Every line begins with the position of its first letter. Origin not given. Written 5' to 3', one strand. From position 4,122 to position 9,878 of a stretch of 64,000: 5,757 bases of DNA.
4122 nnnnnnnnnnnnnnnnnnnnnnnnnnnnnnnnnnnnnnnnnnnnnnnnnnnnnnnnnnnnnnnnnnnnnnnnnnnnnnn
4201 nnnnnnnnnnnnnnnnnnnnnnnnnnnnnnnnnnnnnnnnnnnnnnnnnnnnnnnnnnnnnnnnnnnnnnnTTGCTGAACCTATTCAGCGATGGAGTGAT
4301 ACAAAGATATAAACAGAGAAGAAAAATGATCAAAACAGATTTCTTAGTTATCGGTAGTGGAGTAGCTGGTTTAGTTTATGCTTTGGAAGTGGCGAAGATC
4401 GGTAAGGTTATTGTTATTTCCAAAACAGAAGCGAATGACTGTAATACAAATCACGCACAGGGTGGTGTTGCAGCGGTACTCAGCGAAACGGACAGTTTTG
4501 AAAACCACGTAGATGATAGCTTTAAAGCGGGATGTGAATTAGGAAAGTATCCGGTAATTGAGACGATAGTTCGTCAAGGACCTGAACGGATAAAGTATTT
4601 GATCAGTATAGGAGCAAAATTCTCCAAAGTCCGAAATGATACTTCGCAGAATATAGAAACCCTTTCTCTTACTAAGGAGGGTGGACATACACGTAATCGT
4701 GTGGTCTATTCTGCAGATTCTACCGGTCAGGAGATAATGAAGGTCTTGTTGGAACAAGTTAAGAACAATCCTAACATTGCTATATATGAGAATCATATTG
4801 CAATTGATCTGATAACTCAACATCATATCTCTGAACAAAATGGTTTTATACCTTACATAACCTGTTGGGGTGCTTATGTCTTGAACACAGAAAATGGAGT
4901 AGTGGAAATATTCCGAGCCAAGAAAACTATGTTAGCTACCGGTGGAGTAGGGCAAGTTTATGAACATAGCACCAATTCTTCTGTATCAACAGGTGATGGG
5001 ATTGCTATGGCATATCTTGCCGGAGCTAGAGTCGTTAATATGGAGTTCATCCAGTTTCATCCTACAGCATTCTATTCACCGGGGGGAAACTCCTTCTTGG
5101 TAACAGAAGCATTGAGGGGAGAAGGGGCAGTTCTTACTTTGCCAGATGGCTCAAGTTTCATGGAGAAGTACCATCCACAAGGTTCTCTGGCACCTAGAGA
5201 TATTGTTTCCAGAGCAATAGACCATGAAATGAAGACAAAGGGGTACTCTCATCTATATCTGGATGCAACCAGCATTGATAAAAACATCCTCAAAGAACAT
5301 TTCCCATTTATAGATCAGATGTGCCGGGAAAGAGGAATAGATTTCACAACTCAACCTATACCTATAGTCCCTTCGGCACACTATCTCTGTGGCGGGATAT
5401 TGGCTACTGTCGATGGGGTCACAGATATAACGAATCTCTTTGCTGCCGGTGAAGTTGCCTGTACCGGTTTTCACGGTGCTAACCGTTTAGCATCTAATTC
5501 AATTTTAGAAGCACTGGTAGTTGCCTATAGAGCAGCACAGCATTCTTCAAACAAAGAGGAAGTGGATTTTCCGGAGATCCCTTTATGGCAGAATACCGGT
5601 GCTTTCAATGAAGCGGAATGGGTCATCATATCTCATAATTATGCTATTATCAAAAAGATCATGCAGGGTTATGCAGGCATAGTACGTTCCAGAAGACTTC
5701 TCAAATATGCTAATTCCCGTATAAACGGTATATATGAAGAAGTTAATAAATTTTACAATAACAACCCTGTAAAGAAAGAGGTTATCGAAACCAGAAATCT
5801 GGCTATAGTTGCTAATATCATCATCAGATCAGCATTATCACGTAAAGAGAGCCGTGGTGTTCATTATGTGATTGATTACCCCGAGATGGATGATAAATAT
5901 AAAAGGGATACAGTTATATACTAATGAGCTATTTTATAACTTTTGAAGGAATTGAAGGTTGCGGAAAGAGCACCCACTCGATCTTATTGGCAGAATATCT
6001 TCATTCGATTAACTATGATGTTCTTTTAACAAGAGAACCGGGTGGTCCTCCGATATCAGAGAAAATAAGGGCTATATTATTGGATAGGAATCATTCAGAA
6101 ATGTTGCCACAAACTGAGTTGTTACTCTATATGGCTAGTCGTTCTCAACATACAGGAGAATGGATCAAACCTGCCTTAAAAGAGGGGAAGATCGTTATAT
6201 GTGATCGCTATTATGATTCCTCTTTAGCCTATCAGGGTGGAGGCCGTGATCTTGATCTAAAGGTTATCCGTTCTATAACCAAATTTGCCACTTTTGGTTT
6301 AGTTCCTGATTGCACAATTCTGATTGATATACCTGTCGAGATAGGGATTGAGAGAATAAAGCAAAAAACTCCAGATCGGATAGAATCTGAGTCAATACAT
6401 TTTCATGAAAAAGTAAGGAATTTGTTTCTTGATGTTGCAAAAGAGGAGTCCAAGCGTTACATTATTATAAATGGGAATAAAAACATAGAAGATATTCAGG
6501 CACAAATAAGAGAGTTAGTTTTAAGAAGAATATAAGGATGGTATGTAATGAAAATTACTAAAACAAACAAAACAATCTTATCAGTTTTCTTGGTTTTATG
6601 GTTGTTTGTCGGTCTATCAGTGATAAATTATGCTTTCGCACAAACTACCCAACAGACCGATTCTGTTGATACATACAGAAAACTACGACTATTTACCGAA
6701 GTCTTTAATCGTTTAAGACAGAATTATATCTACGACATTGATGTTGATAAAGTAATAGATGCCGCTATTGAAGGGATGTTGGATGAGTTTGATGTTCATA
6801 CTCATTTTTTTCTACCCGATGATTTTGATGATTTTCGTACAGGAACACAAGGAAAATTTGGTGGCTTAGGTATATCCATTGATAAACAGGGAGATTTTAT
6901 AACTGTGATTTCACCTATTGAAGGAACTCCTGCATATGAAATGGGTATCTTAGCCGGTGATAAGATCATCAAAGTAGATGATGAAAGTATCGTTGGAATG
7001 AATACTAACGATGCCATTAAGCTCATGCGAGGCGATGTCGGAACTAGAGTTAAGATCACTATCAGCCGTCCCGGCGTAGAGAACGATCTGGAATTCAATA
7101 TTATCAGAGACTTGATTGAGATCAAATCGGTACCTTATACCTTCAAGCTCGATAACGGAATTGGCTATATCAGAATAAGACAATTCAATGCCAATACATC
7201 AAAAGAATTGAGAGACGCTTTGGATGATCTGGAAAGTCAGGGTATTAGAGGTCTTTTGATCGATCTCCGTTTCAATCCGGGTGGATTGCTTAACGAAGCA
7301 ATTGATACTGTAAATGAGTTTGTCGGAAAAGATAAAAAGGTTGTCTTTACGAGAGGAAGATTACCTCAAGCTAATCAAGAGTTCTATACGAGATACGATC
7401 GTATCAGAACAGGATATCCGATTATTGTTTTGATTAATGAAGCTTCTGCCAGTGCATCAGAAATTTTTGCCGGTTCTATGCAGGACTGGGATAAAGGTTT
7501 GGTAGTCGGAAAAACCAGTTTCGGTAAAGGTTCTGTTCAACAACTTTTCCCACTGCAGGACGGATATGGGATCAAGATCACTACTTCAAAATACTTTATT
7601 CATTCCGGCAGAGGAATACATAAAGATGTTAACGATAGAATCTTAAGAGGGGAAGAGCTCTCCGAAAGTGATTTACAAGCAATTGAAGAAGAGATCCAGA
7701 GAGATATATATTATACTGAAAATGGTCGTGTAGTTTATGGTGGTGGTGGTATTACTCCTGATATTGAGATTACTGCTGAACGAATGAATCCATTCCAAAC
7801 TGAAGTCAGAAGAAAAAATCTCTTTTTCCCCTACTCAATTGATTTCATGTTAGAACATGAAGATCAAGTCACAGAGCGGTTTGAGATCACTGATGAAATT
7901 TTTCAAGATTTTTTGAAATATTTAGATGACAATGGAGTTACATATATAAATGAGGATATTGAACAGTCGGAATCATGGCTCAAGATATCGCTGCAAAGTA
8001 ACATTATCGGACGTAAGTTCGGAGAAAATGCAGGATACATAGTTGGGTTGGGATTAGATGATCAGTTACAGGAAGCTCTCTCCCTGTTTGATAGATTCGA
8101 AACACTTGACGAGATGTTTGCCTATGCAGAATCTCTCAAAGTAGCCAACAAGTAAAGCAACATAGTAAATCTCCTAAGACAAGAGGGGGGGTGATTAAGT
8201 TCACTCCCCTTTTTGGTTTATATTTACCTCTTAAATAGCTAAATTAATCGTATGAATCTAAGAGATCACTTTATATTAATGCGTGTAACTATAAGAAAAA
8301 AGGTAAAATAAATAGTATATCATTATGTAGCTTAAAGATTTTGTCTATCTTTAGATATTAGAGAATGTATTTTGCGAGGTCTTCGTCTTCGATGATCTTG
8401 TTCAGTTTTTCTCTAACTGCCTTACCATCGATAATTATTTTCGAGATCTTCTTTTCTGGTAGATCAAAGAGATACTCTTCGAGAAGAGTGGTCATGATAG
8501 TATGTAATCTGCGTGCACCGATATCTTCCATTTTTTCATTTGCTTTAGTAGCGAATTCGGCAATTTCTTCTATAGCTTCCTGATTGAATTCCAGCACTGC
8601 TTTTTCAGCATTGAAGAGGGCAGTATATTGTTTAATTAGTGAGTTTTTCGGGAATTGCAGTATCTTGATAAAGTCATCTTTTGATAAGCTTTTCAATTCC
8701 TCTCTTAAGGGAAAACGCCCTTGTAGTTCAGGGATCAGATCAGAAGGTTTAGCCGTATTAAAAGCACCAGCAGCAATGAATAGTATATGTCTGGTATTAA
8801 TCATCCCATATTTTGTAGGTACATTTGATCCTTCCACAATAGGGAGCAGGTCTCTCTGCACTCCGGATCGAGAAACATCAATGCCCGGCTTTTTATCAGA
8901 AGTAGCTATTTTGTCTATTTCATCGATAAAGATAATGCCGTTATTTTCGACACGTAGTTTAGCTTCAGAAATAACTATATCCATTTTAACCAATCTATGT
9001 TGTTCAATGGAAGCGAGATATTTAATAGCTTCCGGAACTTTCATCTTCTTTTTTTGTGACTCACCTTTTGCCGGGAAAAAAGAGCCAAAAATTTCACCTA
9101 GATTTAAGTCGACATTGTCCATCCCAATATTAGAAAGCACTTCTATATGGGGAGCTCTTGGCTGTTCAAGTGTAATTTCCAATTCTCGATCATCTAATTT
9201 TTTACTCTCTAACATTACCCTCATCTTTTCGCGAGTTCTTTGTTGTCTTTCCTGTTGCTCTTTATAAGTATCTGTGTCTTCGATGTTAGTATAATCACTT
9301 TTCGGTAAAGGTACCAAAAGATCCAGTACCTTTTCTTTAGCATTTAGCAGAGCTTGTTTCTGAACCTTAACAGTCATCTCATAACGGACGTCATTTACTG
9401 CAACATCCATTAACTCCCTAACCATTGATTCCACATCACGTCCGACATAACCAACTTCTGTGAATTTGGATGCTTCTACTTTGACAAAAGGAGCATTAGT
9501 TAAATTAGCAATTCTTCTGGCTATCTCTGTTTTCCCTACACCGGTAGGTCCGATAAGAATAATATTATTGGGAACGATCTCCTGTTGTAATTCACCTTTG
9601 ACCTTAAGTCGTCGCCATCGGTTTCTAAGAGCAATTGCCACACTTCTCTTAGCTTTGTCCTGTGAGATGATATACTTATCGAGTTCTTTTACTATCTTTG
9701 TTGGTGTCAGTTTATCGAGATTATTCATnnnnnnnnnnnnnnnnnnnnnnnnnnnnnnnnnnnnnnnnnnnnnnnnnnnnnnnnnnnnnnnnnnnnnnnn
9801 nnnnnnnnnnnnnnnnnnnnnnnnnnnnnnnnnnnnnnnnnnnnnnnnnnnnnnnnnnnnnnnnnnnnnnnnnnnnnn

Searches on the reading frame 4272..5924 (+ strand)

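Call 47: search_protein_families(library=pfam, proteins=[window:4272-5924:+], max_evalue=0.00001)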
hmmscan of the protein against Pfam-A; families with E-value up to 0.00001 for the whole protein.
window:4272-5924:+ (550 aa): 2 families
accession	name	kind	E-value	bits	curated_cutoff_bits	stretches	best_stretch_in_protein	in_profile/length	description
PF00890.30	FAD_binding_2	-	1.9e-90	304.5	20.4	1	23-411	1-414/414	FAD binding domain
PF02910.25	Succ_DH_flav_C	-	2.9e-14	53.6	20.8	1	460-543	4-94/130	Fumarate reductase flavoprotein C-term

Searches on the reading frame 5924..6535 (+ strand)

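Call 47: search_protein_families(library=pfam, proteins=[window:5924-6535:+], max_evalue=0.00001)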
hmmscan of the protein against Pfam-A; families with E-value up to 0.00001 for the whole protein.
window:5924-6535:+ (203 aa): 1 family
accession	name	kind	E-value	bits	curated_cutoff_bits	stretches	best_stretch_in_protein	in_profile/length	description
PF02223.23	Thymidylate_kin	-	2.2e-55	187.6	27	1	7-195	1-185/185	Thymidylate kinase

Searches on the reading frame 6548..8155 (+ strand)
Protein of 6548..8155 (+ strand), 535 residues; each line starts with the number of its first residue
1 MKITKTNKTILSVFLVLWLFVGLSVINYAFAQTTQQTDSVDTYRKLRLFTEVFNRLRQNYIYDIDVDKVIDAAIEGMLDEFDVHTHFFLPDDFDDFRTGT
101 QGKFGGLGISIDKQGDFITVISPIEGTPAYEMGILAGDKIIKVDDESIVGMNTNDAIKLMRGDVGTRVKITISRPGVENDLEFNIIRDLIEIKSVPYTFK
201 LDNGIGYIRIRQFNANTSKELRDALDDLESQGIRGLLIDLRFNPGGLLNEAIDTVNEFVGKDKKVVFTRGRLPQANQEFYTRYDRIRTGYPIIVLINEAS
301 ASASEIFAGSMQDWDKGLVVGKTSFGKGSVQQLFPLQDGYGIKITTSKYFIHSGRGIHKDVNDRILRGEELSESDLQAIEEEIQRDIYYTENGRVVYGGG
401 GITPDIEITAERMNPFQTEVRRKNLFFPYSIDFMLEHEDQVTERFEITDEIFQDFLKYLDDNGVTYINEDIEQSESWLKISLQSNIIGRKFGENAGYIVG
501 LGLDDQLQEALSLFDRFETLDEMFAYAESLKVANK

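Call 47: search_protein_families(library=pfam, proteins=[window:6548-8155:+], max_evalue=0.00001)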
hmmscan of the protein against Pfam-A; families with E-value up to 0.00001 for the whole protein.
window:6548-8155:+ (535 aa): 4 families
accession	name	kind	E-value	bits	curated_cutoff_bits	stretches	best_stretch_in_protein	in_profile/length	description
PF03572.23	Peptidase_S41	-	1.3e-51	174.9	24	1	205-360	2-157/165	Peptidase family S41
PF17820.7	PDZ_6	-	7.1e-12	45.3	27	1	120-174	2-54/54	PDZ domain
PF13180.12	PDZ_2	-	1.4e-10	41.7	27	1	105-182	1-77/80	PDZ domain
PF00595.29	PDZ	-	3e-09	37.6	23.2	1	105-172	10-80/81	PDZ domain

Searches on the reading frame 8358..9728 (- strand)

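Call 47: search_protein_families(library=pfam, proteins=[window:8358-9728:-], max_evalue=0.00001)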
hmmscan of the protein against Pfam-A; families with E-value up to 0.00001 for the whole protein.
window:8358-9728:- (456 aa): 3 families
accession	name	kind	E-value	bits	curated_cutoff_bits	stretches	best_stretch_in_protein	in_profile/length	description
PF07724.20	AAA_2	-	5.1e-33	114.9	27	1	224-341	29-165/166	AAA domain (Cdc48 subfamily)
PF00004.35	AAA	-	4.4e-17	63.2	21.2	2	56-108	1-51/131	ATPase family associated with various cellular activities (AAA)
PF07728.20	AAA_5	-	1.2e-08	35.4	22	1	55-92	1-39/139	AAA domain (dynein-related subfamily)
